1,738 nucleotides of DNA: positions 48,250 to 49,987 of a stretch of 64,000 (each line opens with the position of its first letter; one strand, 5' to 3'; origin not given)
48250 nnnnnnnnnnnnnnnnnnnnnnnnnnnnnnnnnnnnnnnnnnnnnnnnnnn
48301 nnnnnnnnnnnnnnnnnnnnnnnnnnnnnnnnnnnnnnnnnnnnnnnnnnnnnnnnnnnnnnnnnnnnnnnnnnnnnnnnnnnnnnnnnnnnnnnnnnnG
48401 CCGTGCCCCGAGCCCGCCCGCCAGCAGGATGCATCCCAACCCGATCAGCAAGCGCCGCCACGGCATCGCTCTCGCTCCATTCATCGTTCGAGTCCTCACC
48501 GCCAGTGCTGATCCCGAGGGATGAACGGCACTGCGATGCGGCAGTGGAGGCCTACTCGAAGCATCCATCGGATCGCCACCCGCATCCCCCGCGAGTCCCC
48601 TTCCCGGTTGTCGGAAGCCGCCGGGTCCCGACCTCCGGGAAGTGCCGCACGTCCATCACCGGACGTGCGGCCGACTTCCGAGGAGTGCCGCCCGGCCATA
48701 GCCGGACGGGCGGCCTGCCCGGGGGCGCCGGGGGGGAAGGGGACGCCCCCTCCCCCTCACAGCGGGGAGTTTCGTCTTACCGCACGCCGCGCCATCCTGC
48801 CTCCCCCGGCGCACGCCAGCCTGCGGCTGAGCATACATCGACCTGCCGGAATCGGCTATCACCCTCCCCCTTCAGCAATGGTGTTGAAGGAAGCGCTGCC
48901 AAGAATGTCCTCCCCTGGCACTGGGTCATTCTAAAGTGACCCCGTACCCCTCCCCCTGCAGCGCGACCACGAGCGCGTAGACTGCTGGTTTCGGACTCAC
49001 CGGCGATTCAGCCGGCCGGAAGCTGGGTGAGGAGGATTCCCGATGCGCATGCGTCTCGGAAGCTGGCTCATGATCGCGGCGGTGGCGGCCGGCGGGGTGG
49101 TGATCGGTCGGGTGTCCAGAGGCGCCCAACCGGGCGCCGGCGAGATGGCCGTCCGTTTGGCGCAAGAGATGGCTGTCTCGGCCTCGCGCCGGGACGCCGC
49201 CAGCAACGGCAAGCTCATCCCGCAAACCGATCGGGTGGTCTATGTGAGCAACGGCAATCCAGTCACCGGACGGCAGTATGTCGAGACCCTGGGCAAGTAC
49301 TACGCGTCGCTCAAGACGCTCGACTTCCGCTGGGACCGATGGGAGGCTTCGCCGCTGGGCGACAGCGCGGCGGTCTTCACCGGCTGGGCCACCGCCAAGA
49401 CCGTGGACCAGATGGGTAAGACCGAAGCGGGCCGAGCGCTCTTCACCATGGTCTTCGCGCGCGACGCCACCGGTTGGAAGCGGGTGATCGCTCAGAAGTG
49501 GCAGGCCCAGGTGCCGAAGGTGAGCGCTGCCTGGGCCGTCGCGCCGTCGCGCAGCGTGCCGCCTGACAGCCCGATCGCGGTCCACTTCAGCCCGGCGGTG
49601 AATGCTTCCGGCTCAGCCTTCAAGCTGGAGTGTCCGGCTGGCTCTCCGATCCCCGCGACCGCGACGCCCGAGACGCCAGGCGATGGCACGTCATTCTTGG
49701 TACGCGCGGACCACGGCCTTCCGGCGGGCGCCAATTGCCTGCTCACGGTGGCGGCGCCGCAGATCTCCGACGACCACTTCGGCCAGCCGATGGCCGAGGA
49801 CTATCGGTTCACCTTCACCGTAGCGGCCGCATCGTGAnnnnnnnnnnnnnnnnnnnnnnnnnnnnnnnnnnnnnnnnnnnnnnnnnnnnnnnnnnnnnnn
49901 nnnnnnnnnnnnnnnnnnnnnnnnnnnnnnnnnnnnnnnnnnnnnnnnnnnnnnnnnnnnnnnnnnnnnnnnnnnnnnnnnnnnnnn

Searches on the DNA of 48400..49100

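Call 24: search_rna_families(source=window, start=48400, end=49100, threshold=evalue, max_evalue=10)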
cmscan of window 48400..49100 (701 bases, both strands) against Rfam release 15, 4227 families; matches with E-value up to 10: 6.
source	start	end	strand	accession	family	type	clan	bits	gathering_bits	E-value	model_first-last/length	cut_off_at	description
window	48827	49013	-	RF02122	FTX_5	Gene; lncRNA;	-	20.2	45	1.5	1-208/208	no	FTX transcript, XIST regulator conserved region 5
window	48806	48837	+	RF02808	PyrR210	Gene; snRNA; snoRNA; HACA-box;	-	20.1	59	0.22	1-59/59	no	Pyrobaculum sRNA 210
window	48726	48761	-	RF01918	mir-1249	Gene; miRNA;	-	19.9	83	0.21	1-75/75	no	mir-1249 microRNA precursor family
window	48638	48679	-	RF01025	mir-934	Gene; miRNA;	-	19.4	80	0.56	1-83/83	no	mir-934 microRNA precursor family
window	48698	48718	+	RF00502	TCV_Pr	Cis-reg;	-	14.7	40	7.9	1-34/34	no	Turnip crinkle virus (TCV) core promoter hairpin (Pr)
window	48609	48719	+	RF02342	ar7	Gene; sRNA;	-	12.6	60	5.9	1-145/145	no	Alphaproteobacterial sRNA ar7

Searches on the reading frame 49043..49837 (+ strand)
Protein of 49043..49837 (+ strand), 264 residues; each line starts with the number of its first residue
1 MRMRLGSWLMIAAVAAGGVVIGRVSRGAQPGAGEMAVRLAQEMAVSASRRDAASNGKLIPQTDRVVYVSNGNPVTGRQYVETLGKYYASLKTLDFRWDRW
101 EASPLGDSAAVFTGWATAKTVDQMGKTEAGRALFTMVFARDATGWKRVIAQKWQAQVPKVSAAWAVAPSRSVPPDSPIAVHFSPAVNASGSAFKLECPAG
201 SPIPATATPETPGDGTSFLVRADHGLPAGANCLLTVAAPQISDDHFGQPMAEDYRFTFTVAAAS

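Call 20: find_encoding_contigs(protein=window:49043-49837:+, flank=10000, max_places=10)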
Protein window:49043-49837:+ (264 aa): 1 contig read that carries it; 1 place shown.
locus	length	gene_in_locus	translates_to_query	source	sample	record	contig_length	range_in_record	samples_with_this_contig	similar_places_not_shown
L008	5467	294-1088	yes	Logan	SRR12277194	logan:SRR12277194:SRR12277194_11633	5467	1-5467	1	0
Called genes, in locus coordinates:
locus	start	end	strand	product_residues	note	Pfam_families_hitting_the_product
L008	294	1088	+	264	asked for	-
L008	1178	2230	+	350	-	PF01841:Transglut_core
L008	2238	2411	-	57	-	-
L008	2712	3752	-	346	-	PF00180:Iso_dh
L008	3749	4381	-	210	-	PF00694:Aconitase_C, PF27512:LeuD (weak)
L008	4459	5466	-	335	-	?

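Call 53: search_protein_families(library=pfam, max_evalue=0.00001, proteins=[window:49043-49837:+])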
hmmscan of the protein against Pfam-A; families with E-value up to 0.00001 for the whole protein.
window:49043-49837:+ (264 aa): 0 families
